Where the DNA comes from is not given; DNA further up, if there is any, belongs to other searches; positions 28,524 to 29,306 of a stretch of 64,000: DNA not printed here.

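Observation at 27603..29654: Tandem duplicate of an unrecognised, translationally coupled two-gene module (candidate toxin-antitoxin or defence-type cassette)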

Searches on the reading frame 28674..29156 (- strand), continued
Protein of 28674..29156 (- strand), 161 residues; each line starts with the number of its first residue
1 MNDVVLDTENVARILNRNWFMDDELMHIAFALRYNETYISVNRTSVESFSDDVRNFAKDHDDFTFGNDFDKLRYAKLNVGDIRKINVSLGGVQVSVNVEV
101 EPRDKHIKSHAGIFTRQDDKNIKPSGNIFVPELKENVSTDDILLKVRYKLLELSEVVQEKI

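Call 38: find_related_loci(query=A2, collection=genome_contigs, flank=10000)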
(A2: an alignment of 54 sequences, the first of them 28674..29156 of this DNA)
Query A2 (161 aa) in genome_contigs; peptide patterns used: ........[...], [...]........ (x = any residue, [..] = any of these).
46 stretches matched a pattern; 24 encode a relative of the query (tblastn E <= 1e-3); 23 distinct loci.
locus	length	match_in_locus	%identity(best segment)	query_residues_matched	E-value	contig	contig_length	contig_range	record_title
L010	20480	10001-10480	47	1-160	3e-48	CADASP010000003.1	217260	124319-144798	MAG: uncultured Prevotellaceae bacterium isolate RUG13587 genome assembly, contig: RUG13587_asm_3, whole genome shotgun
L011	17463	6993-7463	52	5-161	2e-46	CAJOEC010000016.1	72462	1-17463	uncultured Prevotella sp. isolate Red_deer_2_mag_11 genome assembly, contig: scaffold_236, whole genome shotgun sequence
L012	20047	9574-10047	49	4-161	6e-46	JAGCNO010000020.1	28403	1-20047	MAG: Prevotella sp. isolate RGIG9954 Yak_Reticulum-1__c103304, whole genome shotgun sequence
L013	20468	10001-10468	47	1-156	2e-45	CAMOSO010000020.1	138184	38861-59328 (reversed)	MAG: uncultured Bacteroidales bacterium isolate SRR873609_bin.80_metaWRAP_v1.3_MAG genome assembly, contig: ERZ1756109_1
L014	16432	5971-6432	51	1-156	2e-43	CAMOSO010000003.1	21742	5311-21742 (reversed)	MAG: uncultured Bacteroidales bacterium isolate SRR873609_bin.80_metaWRAP_v1.3_MAG genome assembly, contig: ERZ1756109_2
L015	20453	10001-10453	48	5-155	4e-43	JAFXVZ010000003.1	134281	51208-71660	MAG: Bacteroidaceae bacterium isolate RGIG6796 Sheep_Rumen-3__c45358, whole genome shotgun sequence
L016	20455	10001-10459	49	1-156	4e-43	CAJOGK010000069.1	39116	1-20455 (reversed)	uncultured Prevotella sp. isolate Sheep_2_mag_111 genome assembly, contig: scaffold_6473, whole genome shotgun sequence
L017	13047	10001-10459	47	4-156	8e-43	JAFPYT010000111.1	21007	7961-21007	MAG: Bacteroidales bacterium isolate RGIG1597 Goat_Abomasum.Co__c701956, whole genome shotgun sequence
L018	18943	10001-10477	50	1-160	3e-42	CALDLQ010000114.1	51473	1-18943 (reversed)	MAG TPA_asm: uncultured Prevotella sp. isolate SRR873607_bin.160_CONCOCT_v1.1_MAG genome assembly, contig: ERZ1756086.45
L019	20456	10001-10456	47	5-156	5e-42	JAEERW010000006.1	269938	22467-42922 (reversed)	MAG: Bacteroidales bacterium isolate Tb.RUG.368 NODE_50_length_269938_cov_3.291678, whole genome shotgun sequence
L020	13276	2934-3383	48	5-158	1e-41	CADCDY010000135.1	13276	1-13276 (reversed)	MAG: uncultured Prevotellaceae bacterium isolate RUG14561 genome assembly, contig: RUG14561_asm_135, whole genome shotgu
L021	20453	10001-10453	49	9-161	1e-41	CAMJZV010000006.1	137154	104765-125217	MAG: uncultured Prevotellaceae bacterium isolate SRR12081300_bin.105_metaWRAP_v1.3_MAG genome assembly, contig: ERZ12289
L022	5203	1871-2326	47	5-156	2e-41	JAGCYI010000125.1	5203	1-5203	MAG: Bacteroidales bacterium isolate RGIG10234 Yak_Rumen-5__c780632, whole genome shotgun sequence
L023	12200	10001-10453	48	9-161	3e-41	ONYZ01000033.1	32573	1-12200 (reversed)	uncultured Prevotella sp. isolate RUG765 genome assembly, contig: scaffold_326, whole genome shotgun sequence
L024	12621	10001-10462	48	9-161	2e-40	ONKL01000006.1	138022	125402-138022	uncultured Prevotella sp. isolate RUG383 genome assembly, contig: scaffold_58, whole genome shotgun sequence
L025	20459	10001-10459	45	4-156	1e-39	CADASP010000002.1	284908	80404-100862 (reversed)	MAG: uncultured Prevotellaceae bacterium isolate RUG13587 genome assembly, contig: RUG13587_asm_2, whole genome shotgun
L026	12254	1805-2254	45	3-154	3e-36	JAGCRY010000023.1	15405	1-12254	MAG: Bacteroidales bacterium isolate RGIG10068 Yak_Rumen-1__c279197, whole genome shotgun sequence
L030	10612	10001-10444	47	1-156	1e-33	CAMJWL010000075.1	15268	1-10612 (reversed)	MAG: uncultured Bacteroidales bacterium isolate SRR12081303_bin.90_metaWRAP_v1.3_MAG genome assembly, contig: ERZ1228976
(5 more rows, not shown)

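Call 42: search_protein_families(library=pfam, alignment_id=A3, max_evalue=0.00001)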
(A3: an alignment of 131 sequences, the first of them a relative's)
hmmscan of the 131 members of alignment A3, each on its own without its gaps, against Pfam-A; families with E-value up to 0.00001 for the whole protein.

A. member 1, L001:1195-2541:- (448 aa): 1 family
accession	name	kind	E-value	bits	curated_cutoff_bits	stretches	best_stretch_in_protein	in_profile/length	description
PF03313.21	SDH_alpha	-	2.2e-63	214.8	26.4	1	112-442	1-260/260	Serine dehydratase alpha chain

B. families by the number of members that match (of 131 scanned): 140 families (the first 25 are shown)
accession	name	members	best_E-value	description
PF13561.12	adh_short_C2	5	6.5e-62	Enoyl-(Acyl carrier protein) reductase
PF00106.31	adh_short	5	2.3e-55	short chain dehydrogenase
PF08659.16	KR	5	5.5e-14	KR domain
PF16363.11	GDP_Man_Dehyd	4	7.9e-94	GDP-mannose 4,6 dehydratase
PF09820.16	AAA-ATPase_like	4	9e-67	Predicted AAA-ATPase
PF01370.27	Epimerase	4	3.2e-66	NAD dependent epimerase/dehydratase family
PF08011.17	PDDEXK_9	4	8.7e-18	PD-(D/E)XK nuclease superfamily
PF02719.21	Polysacc_synt_2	4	4e-16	Polysaccharide biosynthesis protein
PF04321.23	RmlD_sub_bind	4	3.3e-15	RmlD substrate binding domain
PF00404.24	Dockerin_1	4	1.2e-10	Dockerin type I domain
PF00501.34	AMP-binding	3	7.8e-68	AMP-binding enzyme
PF00535.33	Glycos_transf_2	3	2.1e-39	Glycosyl transferase family 2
PF00144.29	Beta-lactamase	3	7e-36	Beta-lactamase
PF13173.12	AAA_14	3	5.7e-31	AAA domain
PF08541.16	ACP_syn_III_C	3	1e-22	3-Oxoacyl-[acyl-carrier-protein (ACP)] synthase III C terminal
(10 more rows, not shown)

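Call 55: find_encoding_contigs(protein=P0203, flank=5000, max_places=3)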
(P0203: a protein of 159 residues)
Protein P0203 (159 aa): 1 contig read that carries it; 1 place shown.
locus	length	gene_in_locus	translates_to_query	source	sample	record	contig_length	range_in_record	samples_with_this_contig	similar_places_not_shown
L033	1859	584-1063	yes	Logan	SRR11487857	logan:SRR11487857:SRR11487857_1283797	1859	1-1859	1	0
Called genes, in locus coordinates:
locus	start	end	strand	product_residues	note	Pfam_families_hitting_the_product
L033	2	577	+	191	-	?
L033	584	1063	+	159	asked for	-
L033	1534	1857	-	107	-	?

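Call 56: find_encoding_contigs(protein=P0214, flank=5000, max_places=3)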
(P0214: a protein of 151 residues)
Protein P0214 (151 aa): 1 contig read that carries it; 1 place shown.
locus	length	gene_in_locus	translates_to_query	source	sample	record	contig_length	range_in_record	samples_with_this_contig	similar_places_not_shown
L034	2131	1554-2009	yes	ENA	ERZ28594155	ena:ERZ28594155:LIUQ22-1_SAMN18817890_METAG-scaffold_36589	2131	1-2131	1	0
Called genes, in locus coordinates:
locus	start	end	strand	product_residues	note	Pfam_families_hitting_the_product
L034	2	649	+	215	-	?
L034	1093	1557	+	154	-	-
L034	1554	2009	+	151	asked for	-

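Call 71: find_homologous_proteins(query=A4, max_evalue=0.001)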
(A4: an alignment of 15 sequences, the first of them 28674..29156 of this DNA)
Query A4 (15 sequences) (161 aa, profile of the alignment): 649 proteins with E <= 0.001 among 1805 candidates; the best 120 are listed.
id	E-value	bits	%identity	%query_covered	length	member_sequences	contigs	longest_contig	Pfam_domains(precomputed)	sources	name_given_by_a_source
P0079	2.0e-51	192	51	94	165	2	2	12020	-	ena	-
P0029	2.3e-51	192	100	100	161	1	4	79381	-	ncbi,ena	-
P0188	4.3e-51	191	37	92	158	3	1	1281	-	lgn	-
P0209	4.9e-50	187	40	78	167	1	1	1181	-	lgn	-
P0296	7.0e-50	187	28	94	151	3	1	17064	-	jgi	-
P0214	8.0e-50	187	27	94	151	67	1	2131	-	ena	-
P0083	1.5e-49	186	51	97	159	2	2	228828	-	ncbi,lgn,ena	-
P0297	2.5e-49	185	38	92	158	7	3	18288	-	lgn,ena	-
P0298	5.6e-49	184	30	94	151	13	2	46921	-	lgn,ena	-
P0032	7.5e-49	184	53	98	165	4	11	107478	-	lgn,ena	-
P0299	1.9e-48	182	32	93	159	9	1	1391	-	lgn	-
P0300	2.2e-48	182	37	95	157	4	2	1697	-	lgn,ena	-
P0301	2.2e-48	182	33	93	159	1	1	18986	-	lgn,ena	-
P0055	2.6e-48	182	52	98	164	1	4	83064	-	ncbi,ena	-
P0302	2.7e-48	182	30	93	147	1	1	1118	-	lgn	-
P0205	4.4e-48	181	29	93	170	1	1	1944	-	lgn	-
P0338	1.8e-45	172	30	91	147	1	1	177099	-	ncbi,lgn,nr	ncbi:MAG: hypothetical protein PUC50_10500 [Bacteroidales bacterium]|nr:hypothetical protein [Bacter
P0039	5.2e-45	171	53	94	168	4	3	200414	-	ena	-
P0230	1.9e-44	169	26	96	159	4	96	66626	-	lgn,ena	-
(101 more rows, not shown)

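Call 72: find_encoding_contigs(protein=P0230, flank=6000, max_places=5)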
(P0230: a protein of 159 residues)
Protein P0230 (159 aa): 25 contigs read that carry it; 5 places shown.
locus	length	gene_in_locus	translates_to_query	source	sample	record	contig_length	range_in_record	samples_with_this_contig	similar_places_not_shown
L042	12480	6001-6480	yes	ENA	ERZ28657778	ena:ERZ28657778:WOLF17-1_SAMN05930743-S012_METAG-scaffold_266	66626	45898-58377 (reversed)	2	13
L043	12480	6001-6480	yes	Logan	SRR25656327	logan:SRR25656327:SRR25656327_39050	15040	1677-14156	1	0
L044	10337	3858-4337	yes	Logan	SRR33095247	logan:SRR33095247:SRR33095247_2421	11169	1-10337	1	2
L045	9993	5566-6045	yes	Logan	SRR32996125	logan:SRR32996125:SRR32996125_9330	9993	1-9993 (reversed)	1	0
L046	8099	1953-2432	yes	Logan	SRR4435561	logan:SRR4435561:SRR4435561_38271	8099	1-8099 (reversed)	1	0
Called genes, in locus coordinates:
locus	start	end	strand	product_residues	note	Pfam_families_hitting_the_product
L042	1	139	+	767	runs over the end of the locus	-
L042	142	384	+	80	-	-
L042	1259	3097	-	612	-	PF01751:Toprim, PF01131:Topoisom_bac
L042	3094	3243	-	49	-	-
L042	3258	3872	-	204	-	-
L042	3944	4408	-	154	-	PF12964:DUF3853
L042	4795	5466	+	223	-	-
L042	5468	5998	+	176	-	-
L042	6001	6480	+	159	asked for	-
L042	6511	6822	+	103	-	PF01381:HTH_3 (weak)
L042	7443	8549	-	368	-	PF03432:Relaxase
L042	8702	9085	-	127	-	-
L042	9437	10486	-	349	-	-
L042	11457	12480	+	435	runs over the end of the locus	PF01051:Rep3_N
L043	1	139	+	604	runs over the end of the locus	?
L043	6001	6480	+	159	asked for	-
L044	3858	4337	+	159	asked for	-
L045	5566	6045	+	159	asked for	-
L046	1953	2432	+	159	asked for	-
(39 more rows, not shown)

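Call 73: find_encoding_contigs(protein=P0338, flank=6000, max_places=3)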
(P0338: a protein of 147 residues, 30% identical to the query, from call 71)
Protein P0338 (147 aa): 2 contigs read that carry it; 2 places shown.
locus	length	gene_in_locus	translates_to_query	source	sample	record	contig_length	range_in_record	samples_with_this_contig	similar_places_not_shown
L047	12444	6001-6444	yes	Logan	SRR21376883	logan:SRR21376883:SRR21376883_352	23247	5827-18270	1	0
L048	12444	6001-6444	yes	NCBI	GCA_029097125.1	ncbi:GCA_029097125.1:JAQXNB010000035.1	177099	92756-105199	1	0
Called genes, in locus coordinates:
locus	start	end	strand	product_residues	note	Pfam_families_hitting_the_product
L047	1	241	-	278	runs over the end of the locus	PF00691:OmpA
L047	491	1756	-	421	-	PF13173:AAA_14, PF13635:DUF4143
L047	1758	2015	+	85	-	-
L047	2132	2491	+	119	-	-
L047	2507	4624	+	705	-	PF13174:TPR_6 (faint), PF13176:TPR_7 (faint), PF13424:TPR_12 (faint), PF13428:TPR_14 (faint), PF12895:ANAPC3 (weak), PF00515:TPR_1 (weak), PF07719:TPR_2 (weak), PF21033:RMD1-3 (weak), +3 more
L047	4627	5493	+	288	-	PF01370:Epimerase, PF04321:RmlD_sub_bind, PF07993:NAD_binding_4 (weak), PF16363:GDP_Man_Dehyd, PF02719:Polysacc_synt_2 (weak)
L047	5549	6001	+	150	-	-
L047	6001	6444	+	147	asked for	-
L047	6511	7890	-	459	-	PF01554:MatE (weak)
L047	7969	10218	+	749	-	PF28559:TPR_SusR (faint), PF07228:SpoIIE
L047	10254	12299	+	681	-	PF13424:TPR_12 (weak)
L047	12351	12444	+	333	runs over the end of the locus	PF07228:SpoIIE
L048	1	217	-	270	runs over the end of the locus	PF00691:OmpA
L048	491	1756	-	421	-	PF13173:AAA_14, PF13635:DUF4143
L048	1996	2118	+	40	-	-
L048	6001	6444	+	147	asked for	-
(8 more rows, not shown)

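Call 74: find_encoding_contigs(protein=P0298, flank=6000, max_places=3)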
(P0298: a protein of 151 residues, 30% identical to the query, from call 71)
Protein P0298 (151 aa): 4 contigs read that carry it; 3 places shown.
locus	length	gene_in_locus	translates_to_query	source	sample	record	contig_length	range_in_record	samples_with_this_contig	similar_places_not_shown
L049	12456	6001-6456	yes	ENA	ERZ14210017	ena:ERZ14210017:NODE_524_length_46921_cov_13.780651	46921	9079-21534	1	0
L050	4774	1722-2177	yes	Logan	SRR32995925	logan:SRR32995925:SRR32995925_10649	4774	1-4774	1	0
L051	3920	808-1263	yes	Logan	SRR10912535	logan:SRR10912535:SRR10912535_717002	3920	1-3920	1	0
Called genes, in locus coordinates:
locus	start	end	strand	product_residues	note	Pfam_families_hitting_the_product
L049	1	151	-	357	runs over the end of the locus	PF01264:Chorismate_synt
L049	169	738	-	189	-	-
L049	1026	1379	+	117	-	-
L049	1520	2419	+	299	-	PF01435:Peptidase_M48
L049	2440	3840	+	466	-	PF03051:Peptidase_C1_2, PF00112:Peptidase_C1 (faint)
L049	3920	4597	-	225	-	PF13505:OMP_b-brl, PF13568:OMP_b-brl_2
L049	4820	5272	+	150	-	PF01451:LMWPc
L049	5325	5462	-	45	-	-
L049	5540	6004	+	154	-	-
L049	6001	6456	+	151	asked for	-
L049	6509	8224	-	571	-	PF00404:Dockerin_1, PF08757:CotH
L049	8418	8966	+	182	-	-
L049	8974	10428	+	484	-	PF03062:MBOAT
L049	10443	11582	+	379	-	-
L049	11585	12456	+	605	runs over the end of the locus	PF03629:SASA, PF18676:MBG_2, PF00404:Dockerin_1 (weak)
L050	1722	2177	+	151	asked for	-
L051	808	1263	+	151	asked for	-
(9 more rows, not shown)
